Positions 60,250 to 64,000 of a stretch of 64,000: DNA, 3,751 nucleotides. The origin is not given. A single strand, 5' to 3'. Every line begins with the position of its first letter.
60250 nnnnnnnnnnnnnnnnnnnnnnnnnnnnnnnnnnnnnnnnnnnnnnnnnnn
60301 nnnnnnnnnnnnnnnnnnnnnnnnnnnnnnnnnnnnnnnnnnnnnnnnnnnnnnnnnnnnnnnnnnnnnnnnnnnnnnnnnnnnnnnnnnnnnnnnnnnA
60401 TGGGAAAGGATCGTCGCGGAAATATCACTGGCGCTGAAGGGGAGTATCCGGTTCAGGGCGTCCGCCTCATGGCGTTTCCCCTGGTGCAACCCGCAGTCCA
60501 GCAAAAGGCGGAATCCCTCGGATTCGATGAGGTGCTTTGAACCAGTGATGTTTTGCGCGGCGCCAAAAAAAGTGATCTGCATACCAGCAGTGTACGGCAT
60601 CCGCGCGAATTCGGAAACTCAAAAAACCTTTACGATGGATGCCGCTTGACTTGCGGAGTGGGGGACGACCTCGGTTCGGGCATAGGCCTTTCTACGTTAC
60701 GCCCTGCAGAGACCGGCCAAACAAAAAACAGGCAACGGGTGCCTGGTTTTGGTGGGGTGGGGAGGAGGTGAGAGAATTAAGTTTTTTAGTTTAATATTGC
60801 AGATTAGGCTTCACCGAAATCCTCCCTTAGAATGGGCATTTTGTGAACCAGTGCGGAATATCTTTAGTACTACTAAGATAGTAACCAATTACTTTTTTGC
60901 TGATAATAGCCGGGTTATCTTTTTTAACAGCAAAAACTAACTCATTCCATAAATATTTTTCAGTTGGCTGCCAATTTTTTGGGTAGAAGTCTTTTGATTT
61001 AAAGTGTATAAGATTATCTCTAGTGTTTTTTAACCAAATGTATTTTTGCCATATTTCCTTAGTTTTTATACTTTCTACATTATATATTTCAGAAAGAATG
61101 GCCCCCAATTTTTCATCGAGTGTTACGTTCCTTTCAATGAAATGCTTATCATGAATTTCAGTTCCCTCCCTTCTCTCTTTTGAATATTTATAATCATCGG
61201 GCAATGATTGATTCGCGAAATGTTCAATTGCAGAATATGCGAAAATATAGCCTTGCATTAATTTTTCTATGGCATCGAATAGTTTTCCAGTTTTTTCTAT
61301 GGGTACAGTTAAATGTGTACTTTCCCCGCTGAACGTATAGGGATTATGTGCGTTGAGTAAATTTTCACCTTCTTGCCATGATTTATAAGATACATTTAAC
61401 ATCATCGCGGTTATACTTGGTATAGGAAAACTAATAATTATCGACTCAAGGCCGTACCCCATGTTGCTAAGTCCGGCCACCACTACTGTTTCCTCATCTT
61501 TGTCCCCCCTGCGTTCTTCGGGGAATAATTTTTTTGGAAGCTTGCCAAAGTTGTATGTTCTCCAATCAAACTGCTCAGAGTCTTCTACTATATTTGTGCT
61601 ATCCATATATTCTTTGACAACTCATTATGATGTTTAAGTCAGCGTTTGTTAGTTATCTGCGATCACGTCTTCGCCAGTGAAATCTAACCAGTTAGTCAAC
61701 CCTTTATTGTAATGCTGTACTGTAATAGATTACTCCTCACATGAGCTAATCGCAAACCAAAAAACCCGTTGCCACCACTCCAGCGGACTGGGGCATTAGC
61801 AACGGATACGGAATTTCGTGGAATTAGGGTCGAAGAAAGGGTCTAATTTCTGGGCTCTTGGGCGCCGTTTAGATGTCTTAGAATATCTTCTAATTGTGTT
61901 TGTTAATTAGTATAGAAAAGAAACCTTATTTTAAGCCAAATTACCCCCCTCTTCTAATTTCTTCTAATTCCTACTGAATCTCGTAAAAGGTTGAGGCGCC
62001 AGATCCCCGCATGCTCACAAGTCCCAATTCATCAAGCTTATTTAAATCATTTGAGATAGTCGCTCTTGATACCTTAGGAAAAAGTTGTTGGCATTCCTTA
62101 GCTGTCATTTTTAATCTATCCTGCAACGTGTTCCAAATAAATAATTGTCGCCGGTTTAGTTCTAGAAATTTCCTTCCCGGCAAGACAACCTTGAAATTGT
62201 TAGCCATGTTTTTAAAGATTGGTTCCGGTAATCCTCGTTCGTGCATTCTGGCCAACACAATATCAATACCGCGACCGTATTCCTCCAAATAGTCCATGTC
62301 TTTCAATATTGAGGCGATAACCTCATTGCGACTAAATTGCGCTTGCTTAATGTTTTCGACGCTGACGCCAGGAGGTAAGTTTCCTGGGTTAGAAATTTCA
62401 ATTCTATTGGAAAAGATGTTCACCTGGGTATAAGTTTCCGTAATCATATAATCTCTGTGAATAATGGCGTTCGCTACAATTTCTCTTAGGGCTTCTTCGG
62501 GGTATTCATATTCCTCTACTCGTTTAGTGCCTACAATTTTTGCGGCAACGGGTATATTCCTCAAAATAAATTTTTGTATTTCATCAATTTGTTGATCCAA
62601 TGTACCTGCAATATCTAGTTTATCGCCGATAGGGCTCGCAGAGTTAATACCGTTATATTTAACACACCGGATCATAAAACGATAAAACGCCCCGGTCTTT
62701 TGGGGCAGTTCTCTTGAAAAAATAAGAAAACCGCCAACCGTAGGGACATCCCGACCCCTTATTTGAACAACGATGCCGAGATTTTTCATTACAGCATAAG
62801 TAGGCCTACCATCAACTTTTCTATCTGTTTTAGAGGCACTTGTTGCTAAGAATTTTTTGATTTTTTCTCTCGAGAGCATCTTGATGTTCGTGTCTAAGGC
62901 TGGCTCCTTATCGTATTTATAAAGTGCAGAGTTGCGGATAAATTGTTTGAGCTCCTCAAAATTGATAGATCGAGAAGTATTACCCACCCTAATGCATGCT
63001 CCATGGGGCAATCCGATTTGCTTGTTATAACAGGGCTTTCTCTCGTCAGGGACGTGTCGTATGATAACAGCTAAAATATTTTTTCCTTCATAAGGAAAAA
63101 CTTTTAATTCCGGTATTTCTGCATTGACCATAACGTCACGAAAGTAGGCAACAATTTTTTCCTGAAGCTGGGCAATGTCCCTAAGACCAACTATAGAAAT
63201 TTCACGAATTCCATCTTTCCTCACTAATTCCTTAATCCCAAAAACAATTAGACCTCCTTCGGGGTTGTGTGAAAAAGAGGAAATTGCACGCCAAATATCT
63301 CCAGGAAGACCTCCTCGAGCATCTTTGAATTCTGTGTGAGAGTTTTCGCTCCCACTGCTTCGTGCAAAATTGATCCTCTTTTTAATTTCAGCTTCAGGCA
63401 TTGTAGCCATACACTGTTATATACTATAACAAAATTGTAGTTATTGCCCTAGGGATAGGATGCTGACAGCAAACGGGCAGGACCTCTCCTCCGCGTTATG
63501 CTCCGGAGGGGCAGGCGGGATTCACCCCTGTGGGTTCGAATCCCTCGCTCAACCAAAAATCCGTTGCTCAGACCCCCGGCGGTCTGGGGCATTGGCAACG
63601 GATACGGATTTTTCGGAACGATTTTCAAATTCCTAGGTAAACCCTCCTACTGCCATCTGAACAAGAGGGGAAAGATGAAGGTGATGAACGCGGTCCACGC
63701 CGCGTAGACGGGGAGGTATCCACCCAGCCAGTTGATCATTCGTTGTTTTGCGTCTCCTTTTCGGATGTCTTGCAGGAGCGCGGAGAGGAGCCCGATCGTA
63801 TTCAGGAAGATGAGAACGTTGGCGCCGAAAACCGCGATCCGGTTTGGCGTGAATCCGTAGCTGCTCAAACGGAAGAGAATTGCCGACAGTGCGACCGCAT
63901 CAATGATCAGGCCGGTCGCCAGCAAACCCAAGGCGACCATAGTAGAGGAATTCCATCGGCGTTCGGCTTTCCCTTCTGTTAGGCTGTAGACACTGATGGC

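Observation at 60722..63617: Low-GC accessory islet: orphan gene plus an AlbA_2/HATPase_c_4 DNA-binding protein flanked by 67-bp direct repeats and a tRNA 3'-end-like fragment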

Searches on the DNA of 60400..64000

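Call 6: search_rna_families(source=window, start=60400, end=64000, threshold=evalue, max_evalue=10, show_alignments=4)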
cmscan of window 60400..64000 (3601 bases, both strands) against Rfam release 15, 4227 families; matches with E-value up to 10: 2.
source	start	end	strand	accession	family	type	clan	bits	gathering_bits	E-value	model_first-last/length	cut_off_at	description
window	62090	62164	+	RF02030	tp2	Gene; sRNA;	-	22.7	50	1.9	1-114/114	no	tp2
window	61202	61260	+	RF00342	snoZ40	Gene; snRNA; snoRNA; CD-box;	-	17.4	50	7.8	1-73/73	no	Small nucleolar RNA Z40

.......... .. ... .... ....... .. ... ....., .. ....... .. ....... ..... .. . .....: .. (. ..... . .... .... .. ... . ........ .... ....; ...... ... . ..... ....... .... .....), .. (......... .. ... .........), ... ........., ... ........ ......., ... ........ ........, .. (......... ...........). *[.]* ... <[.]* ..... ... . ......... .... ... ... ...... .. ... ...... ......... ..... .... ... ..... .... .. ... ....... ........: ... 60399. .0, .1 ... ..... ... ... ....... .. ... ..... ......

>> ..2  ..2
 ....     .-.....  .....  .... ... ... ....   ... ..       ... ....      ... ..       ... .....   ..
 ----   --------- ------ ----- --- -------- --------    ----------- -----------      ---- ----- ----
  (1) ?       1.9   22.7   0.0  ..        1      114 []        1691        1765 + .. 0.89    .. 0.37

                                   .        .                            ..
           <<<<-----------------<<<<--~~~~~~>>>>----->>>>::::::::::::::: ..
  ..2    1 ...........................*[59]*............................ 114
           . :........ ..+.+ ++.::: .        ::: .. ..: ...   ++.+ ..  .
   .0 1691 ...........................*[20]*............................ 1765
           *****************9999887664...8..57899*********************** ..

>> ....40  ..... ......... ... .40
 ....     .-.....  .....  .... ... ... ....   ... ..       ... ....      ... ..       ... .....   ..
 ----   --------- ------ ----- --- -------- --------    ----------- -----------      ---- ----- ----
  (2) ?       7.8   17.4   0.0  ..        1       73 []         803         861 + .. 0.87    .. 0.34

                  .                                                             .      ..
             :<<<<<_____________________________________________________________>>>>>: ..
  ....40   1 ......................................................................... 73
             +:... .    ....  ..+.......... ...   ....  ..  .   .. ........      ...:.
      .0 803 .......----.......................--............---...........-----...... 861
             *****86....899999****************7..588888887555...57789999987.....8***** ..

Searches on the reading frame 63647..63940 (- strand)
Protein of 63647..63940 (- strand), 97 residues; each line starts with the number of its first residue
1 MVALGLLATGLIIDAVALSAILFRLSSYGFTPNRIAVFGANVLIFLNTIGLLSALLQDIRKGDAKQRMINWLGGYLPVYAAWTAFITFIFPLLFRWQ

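Call 7: search_protein_families(library=pfam, proteins=[window:63647-63940:-], max_evalue=0.01)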
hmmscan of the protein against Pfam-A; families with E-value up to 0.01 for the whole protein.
window:63647-63940:- (97 aa): 1 family
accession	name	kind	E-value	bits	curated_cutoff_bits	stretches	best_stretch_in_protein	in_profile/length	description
PF13687.11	DUF4153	-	0.0016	18.2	27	1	7-59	261-311/373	Domain of unknown function (DUF4153)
